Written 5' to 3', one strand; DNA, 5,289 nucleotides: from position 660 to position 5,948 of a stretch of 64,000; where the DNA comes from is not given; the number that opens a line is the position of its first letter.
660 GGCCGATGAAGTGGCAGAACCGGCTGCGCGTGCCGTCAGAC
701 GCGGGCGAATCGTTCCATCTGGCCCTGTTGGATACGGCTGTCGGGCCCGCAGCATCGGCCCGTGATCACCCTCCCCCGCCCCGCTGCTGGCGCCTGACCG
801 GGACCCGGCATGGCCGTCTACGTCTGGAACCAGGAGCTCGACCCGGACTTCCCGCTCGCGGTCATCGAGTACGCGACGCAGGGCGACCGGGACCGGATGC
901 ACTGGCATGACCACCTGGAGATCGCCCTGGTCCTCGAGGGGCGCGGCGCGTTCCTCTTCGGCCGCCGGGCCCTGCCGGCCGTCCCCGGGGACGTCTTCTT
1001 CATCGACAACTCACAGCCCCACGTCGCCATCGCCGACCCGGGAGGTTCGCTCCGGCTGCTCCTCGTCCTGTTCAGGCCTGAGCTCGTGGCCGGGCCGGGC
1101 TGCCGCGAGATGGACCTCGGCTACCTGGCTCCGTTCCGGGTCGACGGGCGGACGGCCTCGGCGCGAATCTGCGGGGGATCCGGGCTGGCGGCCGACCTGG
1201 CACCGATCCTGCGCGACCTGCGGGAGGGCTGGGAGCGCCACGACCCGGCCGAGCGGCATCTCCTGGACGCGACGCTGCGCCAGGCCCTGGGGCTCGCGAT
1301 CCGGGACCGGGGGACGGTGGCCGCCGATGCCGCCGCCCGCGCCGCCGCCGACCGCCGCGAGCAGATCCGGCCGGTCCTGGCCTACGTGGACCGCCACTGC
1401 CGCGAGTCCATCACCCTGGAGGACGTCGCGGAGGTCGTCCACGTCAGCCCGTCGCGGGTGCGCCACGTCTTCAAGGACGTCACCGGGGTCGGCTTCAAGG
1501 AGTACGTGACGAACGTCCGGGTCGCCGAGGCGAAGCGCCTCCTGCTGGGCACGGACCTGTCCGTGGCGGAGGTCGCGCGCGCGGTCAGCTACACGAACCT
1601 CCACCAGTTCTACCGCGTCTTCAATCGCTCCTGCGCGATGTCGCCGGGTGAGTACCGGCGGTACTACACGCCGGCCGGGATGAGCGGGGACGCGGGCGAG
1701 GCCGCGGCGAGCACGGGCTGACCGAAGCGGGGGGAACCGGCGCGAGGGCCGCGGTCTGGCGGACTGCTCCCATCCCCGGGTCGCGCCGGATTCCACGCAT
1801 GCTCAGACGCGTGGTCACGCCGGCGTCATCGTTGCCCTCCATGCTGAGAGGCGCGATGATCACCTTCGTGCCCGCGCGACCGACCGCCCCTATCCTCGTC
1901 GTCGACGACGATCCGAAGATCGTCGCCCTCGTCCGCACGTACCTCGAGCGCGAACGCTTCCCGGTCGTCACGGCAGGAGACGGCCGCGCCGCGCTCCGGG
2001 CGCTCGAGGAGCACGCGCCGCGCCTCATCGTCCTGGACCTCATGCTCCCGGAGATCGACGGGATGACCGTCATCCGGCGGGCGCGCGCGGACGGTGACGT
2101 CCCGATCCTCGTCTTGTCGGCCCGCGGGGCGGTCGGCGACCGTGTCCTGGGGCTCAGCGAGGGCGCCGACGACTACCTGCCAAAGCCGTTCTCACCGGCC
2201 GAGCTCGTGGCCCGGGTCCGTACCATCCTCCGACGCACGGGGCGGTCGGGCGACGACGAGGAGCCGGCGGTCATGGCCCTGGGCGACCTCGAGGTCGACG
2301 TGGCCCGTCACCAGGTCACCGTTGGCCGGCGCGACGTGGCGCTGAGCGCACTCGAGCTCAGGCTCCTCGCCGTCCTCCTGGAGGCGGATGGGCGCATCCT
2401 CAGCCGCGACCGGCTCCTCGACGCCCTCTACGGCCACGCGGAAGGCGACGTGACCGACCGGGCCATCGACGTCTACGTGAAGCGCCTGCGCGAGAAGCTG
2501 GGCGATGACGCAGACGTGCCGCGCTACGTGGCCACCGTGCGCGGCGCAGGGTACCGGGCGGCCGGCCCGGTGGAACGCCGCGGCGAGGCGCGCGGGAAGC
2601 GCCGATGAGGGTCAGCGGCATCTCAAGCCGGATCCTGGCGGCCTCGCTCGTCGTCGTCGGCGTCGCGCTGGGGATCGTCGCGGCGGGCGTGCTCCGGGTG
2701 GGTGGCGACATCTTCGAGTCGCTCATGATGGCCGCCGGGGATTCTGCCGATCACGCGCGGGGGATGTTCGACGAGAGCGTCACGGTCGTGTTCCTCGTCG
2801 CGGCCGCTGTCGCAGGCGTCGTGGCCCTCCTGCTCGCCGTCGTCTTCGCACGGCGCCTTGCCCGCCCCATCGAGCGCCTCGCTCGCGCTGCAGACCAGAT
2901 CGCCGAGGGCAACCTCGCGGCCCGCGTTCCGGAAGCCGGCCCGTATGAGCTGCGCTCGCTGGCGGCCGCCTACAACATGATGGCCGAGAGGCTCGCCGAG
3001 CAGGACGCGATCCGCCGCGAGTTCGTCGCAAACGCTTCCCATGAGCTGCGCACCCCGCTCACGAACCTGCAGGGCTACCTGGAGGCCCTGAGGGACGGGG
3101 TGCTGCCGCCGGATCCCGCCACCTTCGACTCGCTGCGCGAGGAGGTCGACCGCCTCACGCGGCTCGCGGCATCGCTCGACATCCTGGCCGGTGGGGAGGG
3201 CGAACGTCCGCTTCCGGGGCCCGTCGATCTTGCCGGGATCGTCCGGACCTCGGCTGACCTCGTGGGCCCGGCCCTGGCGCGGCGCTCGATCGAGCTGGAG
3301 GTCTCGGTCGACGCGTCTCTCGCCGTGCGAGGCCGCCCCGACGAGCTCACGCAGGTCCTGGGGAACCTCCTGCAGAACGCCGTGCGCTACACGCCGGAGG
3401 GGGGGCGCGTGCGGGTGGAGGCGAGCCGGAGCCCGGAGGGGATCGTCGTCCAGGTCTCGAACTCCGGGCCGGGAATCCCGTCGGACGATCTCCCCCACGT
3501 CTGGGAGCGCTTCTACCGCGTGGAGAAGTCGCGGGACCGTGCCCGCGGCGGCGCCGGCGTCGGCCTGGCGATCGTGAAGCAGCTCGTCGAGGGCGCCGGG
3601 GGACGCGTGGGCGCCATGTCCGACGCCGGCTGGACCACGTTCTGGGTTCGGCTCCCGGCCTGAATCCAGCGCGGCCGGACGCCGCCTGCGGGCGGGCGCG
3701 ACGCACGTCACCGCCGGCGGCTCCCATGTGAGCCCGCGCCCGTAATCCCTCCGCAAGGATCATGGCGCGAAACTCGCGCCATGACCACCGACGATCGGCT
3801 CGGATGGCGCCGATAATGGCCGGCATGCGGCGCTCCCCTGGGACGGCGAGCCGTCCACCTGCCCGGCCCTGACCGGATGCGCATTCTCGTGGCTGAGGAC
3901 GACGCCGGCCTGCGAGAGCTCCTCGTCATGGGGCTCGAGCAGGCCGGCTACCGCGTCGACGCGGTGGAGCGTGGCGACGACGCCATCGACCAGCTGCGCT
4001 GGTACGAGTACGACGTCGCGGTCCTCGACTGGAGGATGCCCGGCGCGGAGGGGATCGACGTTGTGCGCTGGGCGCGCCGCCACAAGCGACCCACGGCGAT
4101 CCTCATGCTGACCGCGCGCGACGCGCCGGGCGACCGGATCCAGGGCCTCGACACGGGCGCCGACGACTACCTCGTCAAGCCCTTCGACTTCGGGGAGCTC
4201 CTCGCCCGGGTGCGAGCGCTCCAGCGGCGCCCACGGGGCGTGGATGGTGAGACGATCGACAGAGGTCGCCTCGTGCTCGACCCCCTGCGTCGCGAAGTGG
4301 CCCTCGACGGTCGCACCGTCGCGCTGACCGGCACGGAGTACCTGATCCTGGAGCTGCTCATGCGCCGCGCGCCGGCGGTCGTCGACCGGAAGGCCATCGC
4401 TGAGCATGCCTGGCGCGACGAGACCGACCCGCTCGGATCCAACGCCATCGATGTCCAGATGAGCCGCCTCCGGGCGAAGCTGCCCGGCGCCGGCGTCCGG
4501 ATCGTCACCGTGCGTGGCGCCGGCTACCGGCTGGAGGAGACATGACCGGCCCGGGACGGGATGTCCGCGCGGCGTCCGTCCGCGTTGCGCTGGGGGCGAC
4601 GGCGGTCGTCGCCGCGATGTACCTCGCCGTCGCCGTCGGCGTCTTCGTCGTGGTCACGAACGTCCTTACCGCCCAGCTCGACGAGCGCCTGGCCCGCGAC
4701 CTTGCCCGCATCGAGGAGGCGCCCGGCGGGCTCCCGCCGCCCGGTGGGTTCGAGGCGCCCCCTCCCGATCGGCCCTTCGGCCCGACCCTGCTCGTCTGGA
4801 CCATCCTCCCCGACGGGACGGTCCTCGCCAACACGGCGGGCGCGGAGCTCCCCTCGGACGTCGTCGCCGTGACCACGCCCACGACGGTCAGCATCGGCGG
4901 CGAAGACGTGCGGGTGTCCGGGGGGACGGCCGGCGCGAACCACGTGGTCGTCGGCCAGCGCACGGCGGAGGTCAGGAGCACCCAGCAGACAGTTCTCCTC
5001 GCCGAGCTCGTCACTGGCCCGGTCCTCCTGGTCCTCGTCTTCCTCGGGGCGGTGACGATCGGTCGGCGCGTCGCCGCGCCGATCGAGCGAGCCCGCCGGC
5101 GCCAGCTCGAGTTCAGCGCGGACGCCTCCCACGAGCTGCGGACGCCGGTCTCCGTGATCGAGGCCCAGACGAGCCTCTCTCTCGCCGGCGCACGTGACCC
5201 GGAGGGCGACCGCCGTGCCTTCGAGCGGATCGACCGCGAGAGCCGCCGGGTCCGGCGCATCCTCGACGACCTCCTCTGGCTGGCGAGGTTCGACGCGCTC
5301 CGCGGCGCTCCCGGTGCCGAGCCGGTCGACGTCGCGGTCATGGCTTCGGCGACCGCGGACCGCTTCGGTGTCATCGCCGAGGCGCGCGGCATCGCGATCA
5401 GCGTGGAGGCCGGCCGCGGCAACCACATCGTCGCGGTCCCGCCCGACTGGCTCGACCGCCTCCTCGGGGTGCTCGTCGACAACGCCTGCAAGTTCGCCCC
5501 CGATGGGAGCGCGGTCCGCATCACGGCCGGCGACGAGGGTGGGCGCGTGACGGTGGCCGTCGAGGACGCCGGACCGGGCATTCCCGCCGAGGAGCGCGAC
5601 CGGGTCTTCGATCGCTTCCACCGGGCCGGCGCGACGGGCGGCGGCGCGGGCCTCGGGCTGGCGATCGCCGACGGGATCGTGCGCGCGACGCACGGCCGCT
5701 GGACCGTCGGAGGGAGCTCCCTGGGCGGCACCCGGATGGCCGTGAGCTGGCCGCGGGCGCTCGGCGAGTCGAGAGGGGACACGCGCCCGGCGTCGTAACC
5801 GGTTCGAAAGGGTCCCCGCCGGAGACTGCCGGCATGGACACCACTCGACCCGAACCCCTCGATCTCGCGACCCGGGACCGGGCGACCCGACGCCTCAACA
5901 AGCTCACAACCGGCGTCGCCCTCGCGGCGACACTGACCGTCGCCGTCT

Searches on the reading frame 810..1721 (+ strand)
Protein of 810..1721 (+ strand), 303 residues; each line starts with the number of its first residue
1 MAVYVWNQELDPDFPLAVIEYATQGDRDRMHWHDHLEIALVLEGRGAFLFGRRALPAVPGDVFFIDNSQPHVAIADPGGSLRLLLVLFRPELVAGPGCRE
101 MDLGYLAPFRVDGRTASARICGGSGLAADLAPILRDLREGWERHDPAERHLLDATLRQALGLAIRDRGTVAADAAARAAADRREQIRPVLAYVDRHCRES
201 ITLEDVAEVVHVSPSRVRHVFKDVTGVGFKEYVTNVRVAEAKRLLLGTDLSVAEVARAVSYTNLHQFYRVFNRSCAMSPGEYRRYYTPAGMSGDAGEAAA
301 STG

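Call 79: search_protein_families(library=pfam, proteins=[window:810-1721:+], max_evalue=0.001)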
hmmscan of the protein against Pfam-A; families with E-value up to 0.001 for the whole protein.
window:810-1721:+ (303 aa): 6 families
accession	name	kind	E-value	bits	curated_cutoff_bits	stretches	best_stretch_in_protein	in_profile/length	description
PF12833.13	HTH_18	-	1.5e-22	80.1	33.6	1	207-284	2-79/80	Helix-turn-helix domain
PF00165.29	HTH_AraC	-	2e-13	50.6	26.6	2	247-284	6-42/42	Bacterial regulatory helix-turn-helix proteins, AraC family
PF02311.25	AraC_binding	-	6.8e-13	49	21.1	1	18-160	6-135/135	AraC-like ligand binding domain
PF07883.17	Cupin_2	-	7.1e-08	32.5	27.2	1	19-86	3-69/70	Cupin domain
PF13542.12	HTH_Tnp_ISL3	-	0.00014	21.7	27.4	0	191-224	18-50/51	Helix-turn-helix domain of transposase family ISL3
PF14525.12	AraC_binding_2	-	0.00078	19.6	27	0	16-160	36-168/173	AraC-binding-like domain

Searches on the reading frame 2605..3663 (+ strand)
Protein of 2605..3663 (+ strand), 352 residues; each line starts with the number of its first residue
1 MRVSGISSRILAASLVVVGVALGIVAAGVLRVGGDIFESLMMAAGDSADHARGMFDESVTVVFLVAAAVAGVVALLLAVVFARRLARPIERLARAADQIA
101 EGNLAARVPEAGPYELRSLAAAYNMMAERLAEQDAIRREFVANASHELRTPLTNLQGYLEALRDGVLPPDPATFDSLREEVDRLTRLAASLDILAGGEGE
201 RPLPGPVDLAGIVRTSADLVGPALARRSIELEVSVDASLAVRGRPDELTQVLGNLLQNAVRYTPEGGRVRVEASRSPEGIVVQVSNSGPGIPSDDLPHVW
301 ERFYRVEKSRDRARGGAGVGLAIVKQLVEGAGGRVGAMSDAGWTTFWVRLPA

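Call 79: search_protein_families(library=pfam, proteins=[window:2605-3663:+], max_evalue=0.001)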
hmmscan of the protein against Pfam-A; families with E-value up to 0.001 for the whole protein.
window:2605-3663:+ (352 aa): 4 families
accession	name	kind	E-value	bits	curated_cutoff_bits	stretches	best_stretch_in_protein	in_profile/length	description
PF02518.31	HATPase_c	-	2.3e-27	96.1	26.4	1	244-351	2-108/111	Histidine kinase-, DNA gyrase B-, and HSP90-like ATPase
PF00672.30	HAMP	-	1.2e-17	64.4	25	1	80-131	1-52/53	HAMP domain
PF00512.31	HisKA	-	2.4e-14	53.6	26.9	1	137-189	2-55/66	His Kinase A (phospho-acceptor) domain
PF13581.12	HATPase_c_2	-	2.4e-06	28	27.4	1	246-329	30-110/127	Histidine kinase-like ATPase domain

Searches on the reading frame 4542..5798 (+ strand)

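Call 79: search_protein_families(library=pfam, proteins=[window:4542-5798:+], max_evalue=0.001)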
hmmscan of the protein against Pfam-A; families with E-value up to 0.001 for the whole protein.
window:4542-5798:+ (418 aa): 2 families
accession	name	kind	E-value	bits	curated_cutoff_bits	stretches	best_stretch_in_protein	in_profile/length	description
PF02518.31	HATPase_c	-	7.2e-21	75.2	26.4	1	301-405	3-109/111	Histidine kinase-, DNA gyrase B-, and HSP90-like ATPase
PF00512.31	HisKA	-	5.6e-14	52.4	26.9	1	188-252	2-65/66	His Kinase A (phospho-acceptor) domain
